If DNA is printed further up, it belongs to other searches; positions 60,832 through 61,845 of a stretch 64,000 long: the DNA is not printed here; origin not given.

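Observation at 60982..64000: Amicyanin-like cupredoxin (CxxHxxM) in the position normally occupied by the CuA subunit II gene of a haem-copper oxidase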

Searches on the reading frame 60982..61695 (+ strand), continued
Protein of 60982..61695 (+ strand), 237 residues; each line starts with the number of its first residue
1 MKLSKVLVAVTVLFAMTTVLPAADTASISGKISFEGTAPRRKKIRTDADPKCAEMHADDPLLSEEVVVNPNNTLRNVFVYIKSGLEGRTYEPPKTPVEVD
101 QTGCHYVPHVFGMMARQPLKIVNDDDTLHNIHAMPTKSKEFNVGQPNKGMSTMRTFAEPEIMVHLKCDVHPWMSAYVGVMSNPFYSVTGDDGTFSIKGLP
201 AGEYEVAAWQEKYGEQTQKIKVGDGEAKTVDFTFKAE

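Call 20: find_related_loci(query=A1, collection=genome_contigs, flank=10000)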
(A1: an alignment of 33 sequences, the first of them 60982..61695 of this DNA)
Query A1 (237 aa) in genome_contigs; peptide patterns used: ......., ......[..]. (x = any residue, [..] = any of these).
599 stretches matched a pattern (row limit reached: there are more); 594 encode a relative of the query (tblastn E <= 1e-3); the best 80 are kept; 80 distinct loci.
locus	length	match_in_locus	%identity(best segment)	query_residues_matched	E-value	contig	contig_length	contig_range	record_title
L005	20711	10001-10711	85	1-237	3e-143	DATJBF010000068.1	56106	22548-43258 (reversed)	MAG TPA_asm: Verrucomicrobiia bacterium isolate SMAG_U15347 k141_5531884, whole genome shotgun sequence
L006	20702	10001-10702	79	1-234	2e-131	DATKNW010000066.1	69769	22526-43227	MAG TPA_asm: Verrucomicrobiia bacterium isolate SMAG_U14747 k141_2602352, whole genome shotgun sequence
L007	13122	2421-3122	77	1-234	3e-128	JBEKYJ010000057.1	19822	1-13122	MAG: Verrucomicrobiia bacterium isolate SPRUCE 672 SPRUCE_672_57, whole genome shotgun sequence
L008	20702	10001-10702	76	1-234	5e-126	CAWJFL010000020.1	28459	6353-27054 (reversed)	MAG: uncultured Verrucomicrobiae bacterium isolate MFD09222.bin.2.60 genome assembly, contig: contig_67833, whole genome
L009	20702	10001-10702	79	1-234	5e-125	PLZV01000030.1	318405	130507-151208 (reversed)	MAG: Verrucomicrobia bacterium isolate palsa_1439 73.20120700_P3D.107_contig_12159, whole genome shotgun sequence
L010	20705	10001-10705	75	1-234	1e-120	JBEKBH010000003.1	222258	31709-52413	MAG: Verrucomicrobiia bacterium isolate SPRUCE 131 SPRUCE_131_3, whole genome shotgun sequence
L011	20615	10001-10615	60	26-234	4e-88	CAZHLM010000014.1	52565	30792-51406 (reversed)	MAG TPA_asm: uncultured Verrucomicrobiota bacterium isolate binchicken_co58_141 genome assembly, contig: NODE_482_length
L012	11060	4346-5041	55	4-236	3e-86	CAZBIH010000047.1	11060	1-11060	MAG TPA_asm: uncultured Planctomycetia bacterium isolate ERP125453_co2_192 genome assembly, contig: NODE_2571_length_110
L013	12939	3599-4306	54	2-236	2e-86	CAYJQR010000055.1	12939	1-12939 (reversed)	MAG TPA_asm: uncultured Planctomycetia bacterium isolate ERP125453_co1_458 genome assembly, contig: NODE_5296_length_129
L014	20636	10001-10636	58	22-236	3e-84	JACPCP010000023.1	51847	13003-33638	MAG: Candidatus Omnitrophota bacterium isolate NC_groundwater_286_Ag_S-0.65um_55_12 S6_GD2017_2_S65_scaffold_778, whole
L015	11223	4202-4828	56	12-220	2e-83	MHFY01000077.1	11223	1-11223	MAG: Omnitrophica WOR_2 bacterium GWA2_47_8 gwa2_scaffold_24167, whole genome shotgun sequence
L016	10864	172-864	50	9-237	2e-83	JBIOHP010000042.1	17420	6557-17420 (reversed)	MAG: Bacteroidota bacterium isolate GcC11-5 k141_310941_length_17420_cov_111.0432, whole genome shotgun sequence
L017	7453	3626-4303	56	7-236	3e-83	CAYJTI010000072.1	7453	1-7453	MAG TPA_asm: uncultured bacterium isolate ERP125453_co1_299 genome assembly, contig: NODE_12443_length_7453_cov_5.095296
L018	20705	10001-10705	52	1-236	4e-82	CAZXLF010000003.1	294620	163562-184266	MAG TPA_asm: uncultured Planctomycetia bacterium isolate SRP273308_co1_398 genome assembly, contig: NODE_29_length_29462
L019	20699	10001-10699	50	1-234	8e-82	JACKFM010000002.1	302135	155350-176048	MAG: Candidatus Omnitrophota bacterium isolate HK-STAS-OMNI-5 HK-STAS-OMNI-5_2, whole genome shotgun sequence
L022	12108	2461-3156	51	1-236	7e-81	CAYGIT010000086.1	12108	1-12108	MAG TPA_asm: uncultured bacterium isolate ERP113451_co3_34 genome assembly, contig: NODE_4253_length_12108_cov_6.546420,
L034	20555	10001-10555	58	22-207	1e-74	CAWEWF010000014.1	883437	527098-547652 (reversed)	MAG: uncultured Verrucomicrobiae bacterium isolate MFD03346.bin.1.96 genome assembly, contig: contig_9210, whole genome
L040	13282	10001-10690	45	2-236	3e-73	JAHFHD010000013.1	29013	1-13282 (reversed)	MAG: Candidatus Omnitrophota bacterium isolate nzgw330 NODE_1196_length_29014_cov_4.054442, whole genome shotgun sequenc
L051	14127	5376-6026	49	17-234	2e-71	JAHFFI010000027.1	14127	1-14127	MAG: Candidatus Omnitrophota bacterium isolate nzgw289 NODE_5212_length_14128_cov_3.817306, whole genome shotgun sequenc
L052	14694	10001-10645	50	21-235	6e-71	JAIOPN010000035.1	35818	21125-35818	MAG: Planctomycetota bacterium isolate LakeFargette_0920_ALND_MAG_66_46 LacPavin_0920_ALND_scaffold_478027, whole genome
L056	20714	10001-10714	49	1-236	3e-70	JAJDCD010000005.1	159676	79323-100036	MAG: Candidatus Omnitrophota bacterium isolate OFTM55 OFTM55_4, whole genome shotgun sequence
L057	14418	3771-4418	48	18-235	2e-70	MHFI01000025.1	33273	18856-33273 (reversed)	MAG: Omnitrophica bacterium RIFCSPHIGHO2_02_FULL_51_18 rifcsphigho2_02_scaffold_2225, whole genome shotgun sequence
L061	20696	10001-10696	47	1-234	2e-70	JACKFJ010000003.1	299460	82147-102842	MAG: Candidatus Omnitrophota bacterium isolate HK-STAS-OMNI-2 HK-STAS-OMNI-2_3, whole genome shotgun sequence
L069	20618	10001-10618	52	27-234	6e-75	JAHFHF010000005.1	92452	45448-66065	MAG: Candidatus Omnitrophota bacterium isolate nzgw332 NODE_131_length_92453_cov_3.513625, whole genome shotgun sequence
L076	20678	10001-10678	46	6-234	2e-67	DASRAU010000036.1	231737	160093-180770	MAG TPA_asm: Verrucomicrobiia bacterium isolate SMAG_U11126 k141_4905955, whole genome shotgun sequence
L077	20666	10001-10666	47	10-234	3e-67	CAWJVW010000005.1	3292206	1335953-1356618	MAG: uncultured Acidobacteriota bacterium isolate MFD09206.bin.1.2 genome assembly, contig: contig_2535, whole genome sh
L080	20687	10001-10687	44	1-234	4e-67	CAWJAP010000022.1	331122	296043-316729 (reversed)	MAG: Vicinamibacterales bacterium isolate MFD04850.bin.2.159 genome assembly, contig: contig_44979, whole genome shotgun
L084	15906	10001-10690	46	2-234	8e-67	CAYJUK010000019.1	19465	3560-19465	MAG TPA_asm: uncultured Planctomycetales bacterium isolate ERP125453_co1_189 genome assembly, contig: NODE_2765_length_1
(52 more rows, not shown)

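Call 23: search_protein_representatives(protein=window:60982-61695:+)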
Query: 237 residues. Proteins with E-value up to 0.001 (for the whole library): 13225; up to 1e-10: 6852; up to 1e-30: 1536. The best 150 are listed.
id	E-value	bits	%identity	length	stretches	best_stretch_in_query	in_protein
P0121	3.1e-99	347.4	43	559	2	19-222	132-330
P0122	4.9e-87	307.5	60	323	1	17-234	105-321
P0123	6.0e-86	304.0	57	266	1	18-236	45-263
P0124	8.9e-83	293.6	57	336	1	16-235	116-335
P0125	3.4e-81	288.4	59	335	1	23-234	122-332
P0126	6.4e-79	281.0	57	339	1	23-234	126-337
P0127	7.7e-77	274.2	36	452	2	26-234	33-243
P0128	8.3e-76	270.8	53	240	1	3-235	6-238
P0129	2.8e-74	265.8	53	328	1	19-236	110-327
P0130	3.8e-73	262.1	57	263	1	20-234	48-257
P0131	6.2e-73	261.4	41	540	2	26-236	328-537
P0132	2.8e-71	256.0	53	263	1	16-236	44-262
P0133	5.4e-71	255.1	77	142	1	98-236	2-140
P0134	4.3e-70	252.1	53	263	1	21-235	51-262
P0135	2.5e-68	246.3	51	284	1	20-235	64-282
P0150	6.6e-65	235.1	49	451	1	19-236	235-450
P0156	4.8e-64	232.3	50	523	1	21-237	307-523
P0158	1.2e-63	231.0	44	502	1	5-236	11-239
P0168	1.7e-61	224.0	46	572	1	19-234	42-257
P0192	3.4e-59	216.4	35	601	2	26-221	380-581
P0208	1.9e-58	214.0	47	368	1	27-234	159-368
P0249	7.5e-56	205.5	46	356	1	27-234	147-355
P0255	1.1e-55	204.9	33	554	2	27-235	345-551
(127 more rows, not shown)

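Call 25: predict_structure(alignment_id=A1)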
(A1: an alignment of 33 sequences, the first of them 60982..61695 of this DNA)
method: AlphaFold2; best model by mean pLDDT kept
length: 237 residues; sequences in the alignment: 33
mean_pLDDT: 90.5   pTM: 0.84
mean pLDDT of the five models: 90.5, 89.0, 89.0, 85.4, 82.8
residues with pLDDT >= 90: 196; 70-90: 18; 50-70: 7; < 50: 16
segments of 3 or more residues with pLDDT < 50: 1-5, 12-21
pLDDT, mean of each block of 10 residues (from residue 1): 48 47 80 94 91 92 93 97 94 98 95 98 92 96 90 97 96 96 97 96 98 97 96 94
secondary structure, 60 per line:
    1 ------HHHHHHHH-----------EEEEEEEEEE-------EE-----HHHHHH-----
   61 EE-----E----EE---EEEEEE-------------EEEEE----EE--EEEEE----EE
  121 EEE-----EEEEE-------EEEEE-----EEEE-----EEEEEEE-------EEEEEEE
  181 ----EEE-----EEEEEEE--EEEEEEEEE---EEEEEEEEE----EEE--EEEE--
elements in order: H7-14 E26-35 H50-55 E78-83 E97-101 E110-114 E119-123 E129-133 E141-145 E151-154 E160-166 E174-180 E185-187 E193-199 E202-210 E214-222 E227-229 E232-235
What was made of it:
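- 60982..61695 (+): 237-aa cupredoxin/transthyretin-like protein gene (includes the stop codon). AF2 model with pLDDT 90.5 (call 25).
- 60982..61047 (+): Probable Sec signal peptide (aa 1-22, LPA|AD). Low pLDDT (call 25).
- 61057..61089 (+): First strand of the split transthyretin-like (CarboxypepD_reg) sandwich, aa 26-36. Strand E26-35 in the model (call 25).
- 61090..61188 (+): Insert 1 (aa 37-69), with a short helix carrying C52 (codon 61135-61137). Helix 50-55 (call 25).
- On Type-1 (blue) copper cupredoxins: AF2 model pLDDT 90.5 (call 25).
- The AF2 model has pLDDT 90.5 (call 25).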

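Call 35: search_solved_structures(query=A1, max_evalue=10, show_alignments=4)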
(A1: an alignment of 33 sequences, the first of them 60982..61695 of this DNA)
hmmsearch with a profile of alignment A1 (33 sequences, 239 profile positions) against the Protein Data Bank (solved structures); distinct sequences matched with E-value up to 10: 12.
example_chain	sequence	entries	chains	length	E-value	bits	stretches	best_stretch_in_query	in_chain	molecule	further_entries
9c7v_B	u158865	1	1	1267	3.5e-07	33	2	180-226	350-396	BOS complex subunit NOMO2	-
5fc9_A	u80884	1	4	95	0.024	17.2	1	107-180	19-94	Blue (Type 1) copper domain protein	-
10ps_A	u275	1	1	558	0.14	14.6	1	187-208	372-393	Serine-aspartate repeat-containing protein D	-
9cck_A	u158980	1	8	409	0.51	12.8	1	107-180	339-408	Copper-containing nitrite reductase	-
6hrl_A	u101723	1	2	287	0.53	12.8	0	175-210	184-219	Kelch-like protein 17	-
8eoi_G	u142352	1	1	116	1.5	11.3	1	173-223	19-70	ER membrane protein complex subunit 7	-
2xn4_A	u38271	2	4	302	1.5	11.3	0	176-212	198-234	KELCH-LIKE PROTEIN 2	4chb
8pjz_A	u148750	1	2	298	1.7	11.1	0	178-214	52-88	SAKe6EEtal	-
4ch9_A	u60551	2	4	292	2.9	10.4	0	179-221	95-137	KELCH-LIKE PROTEIN 3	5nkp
8cia_E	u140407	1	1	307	4.2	9.8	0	178-211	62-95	Kelch like family member 20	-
8cia_B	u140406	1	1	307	5.3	9.5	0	178-211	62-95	Kelch like family member 20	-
8cia_A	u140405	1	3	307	6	9.3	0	178-211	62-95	Kelch-like protein 20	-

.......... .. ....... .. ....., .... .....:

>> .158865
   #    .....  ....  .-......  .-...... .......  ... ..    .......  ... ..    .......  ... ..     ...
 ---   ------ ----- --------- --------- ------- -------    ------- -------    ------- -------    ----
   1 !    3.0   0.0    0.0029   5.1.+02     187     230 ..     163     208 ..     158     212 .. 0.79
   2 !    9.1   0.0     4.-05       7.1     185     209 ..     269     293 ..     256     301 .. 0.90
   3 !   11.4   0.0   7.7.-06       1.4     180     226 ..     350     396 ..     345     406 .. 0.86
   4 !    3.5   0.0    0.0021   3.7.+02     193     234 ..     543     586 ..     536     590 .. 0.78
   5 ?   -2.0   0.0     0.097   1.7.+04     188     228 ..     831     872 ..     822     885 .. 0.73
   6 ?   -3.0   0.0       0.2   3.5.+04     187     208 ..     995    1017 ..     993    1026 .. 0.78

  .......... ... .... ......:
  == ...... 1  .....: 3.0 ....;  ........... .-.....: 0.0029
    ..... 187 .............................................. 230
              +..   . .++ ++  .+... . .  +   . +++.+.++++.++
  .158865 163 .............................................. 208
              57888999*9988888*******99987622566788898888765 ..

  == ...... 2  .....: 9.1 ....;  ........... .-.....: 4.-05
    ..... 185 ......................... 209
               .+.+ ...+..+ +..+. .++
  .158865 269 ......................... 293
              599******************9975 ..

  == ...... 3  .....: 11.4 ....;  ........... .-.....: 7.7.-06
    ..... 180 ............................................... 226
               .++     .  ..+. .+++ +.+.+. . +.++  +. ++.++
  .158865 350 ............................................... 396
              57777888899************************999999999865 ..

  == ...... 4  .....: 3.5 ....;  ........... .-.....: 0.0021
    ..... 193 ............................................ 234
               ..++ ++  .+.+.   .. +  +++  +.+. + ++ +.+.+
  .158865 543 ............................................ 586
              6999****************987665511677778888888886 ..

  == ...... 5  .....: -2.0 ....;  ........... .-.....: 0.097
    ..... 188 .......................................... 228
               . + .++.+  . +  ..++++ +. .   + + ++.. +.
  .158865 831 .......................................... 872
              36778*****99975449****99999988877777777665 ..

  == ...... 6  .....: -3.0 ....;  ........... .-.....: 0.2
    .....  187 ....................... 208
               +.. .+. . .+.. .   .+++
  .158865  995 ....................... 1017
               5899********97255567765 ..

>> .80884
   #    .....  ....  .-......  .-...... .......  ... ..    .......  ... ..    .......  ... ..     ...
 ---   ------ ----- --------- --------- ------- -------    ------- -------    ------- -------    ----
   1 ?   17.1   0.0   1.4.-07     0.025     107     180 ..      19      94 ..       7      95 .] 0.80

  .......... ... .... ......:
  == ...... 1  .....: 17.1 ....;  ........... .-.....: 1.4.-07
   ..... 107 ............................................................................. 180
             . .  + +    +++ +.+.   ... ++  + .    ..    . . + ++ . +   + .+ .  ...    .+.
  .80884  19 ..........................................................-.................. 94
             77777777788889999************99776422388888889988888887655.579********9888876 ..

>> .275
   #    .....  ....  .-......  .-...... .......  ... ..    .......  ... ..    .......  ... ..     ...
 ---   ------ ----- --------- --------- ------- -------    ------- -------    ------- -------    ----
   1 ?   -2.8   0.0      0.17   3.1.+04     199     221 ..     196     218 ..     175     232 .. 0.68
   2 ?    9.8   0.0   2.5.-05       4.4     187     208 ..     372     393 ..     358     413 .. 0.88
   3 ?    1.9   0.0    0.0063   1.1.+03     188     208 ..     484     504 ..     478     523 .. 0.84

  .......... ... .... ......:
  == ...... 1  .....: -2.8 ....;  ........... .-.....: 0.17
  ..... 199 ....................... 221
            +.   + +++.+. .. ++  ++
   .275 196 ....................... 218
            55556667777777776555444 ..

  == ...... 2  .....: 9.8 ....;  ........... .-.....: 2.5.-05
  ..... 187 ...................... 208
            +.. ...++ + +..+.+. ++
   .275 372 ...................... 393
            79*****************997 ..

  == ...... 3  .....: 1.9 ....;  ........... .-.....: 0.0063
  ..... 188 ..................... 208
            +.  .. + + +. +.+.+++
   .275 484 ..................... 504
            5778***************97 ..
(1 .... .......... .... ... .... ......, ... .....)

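Call 36: search_protein_families(library=pfam, proteins=[L001:19609-20460:+, L001:14072-15019:+, L001:13594-13800:+, L001:13804-14052:+, L001:2743-3684:+], max_evalue=10)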
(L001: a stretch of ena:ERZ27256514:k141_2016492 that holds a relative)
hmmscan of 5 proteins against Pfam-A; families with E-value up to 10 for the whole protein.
L001:19609-20460:+ (283 aa): 4 families
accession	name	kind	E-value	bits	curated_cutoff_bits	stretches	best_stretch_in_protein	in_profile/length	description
PF13620.12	CarboxypepD_reg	-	1e-06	29.4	32.3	1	219-279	16-81/82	Carboxypeptidase regulatory-like domain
PF13715.12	CarbopepD_reg_2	-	6.6e-05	23.3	32.2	1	220-279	17-76/88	CarboxypepD_reg-like domain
PF14686.12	fn3_3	-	0.0049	17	24.4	1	233-270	31-70/75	Polysaccharide lyase family 4, domain II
PF09430.16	EMC7_beta-sandw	-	0.18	12.5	26.6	1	229-255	21-47/122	ER membrane protein complex subunit 7, beta-sandwich domain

L001:14072-15019:+ (315 aa): 3 families
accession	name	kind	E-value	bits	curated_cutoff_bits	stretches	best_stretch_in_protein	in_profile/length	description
PF00116.26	COX2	-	2.7e-08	34.2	22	1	153-205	41-93/120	Cytochrome C oxidase subunit II, periplasmic domain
PF18426.6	Tli4_C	-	0.0033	18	25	1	194-278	6-85/161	Tle cognate immunity protein 4 C-terminal domain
PF08566.15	Pam17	-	0.33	11.3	25.4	0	10-39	59-88/165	Mitochondrial import protein Pam17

L001:13594-13800:+ (68 aa): 6 families
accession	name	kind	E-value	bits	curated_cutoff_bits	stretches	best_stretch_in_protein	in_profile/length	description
PF09874.14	DUF2101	-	0.0095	16.1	22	1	2-62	83-140/206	Predicted membrane protein (DUF2101)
PF14960.11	ATP_synth_reg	-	0.27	11.2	25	1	26-52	18-44/50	ATP synthase regulation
PF02656.20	DUF202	-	0.28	12.1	23.4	1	16-56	18-59/68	Domain of unknown function (DUF202)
PF11026.13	DUF2721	-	0.34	11.2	28.3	1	8-57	67-121/129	Protein of unknown function (DUF2721)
PF06271.18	RDD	-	0.36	11.6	24.1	1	8-62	16-69/137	RDD family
PF19978.4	Inovirus_G7P_2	-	0.64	10.2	27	0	43-50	21-28/33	Tail virion protein G7P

L001:13804-14052:+ (82 aa): 2 families
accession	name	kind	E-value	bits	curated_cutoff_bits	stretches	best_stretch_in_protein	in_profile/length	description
PF20990.2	DUF2207_C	-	0.28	11.3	33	1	7-79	138-195/247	Predicted membrane protein (DUF2207) C-terminal domain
PF10745.14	DUF2530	-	9.3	7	25.5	0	42-75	34-67/77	Protein of unknown function (DUF2530)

L001:2743-3684:+ (313 aa): 7 families
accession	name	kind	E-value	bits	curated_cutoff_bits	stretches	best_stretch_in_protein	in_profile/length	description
PF13646.12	HEAT_2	-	3.3e-25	88.6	27.7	3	178-252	7-82/88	HEAT repeats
PF03130.22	HEAT_PBS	-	2.3e-13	49.6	20.9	4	125-150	2-27/27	PBS lyase HEAT-like repeat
PF02985.28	HEAT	-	7.6e-09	35.4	23.5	3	141-167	2-28/31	HEAT repeat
PF13513.12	HEAT_EZ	-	1.4e-08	35.5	27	3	139-166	28-55/55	HEAT-like repeat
PF14668.11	RICTOR_V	-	0.0014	19.2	27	1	156-199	3-57/71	Rapamycin-insensitive companion of mTOR, domain 5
PF00514.29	Arm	-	0.0092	16.5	20.6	1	140-166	13-39/41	Armadillo/beta-catenin-like repeat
PF18061.6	CRISPR_Cas9_WED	-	0.12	13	27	1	56-121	10-77/131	CRISPR-Cas9 WED domain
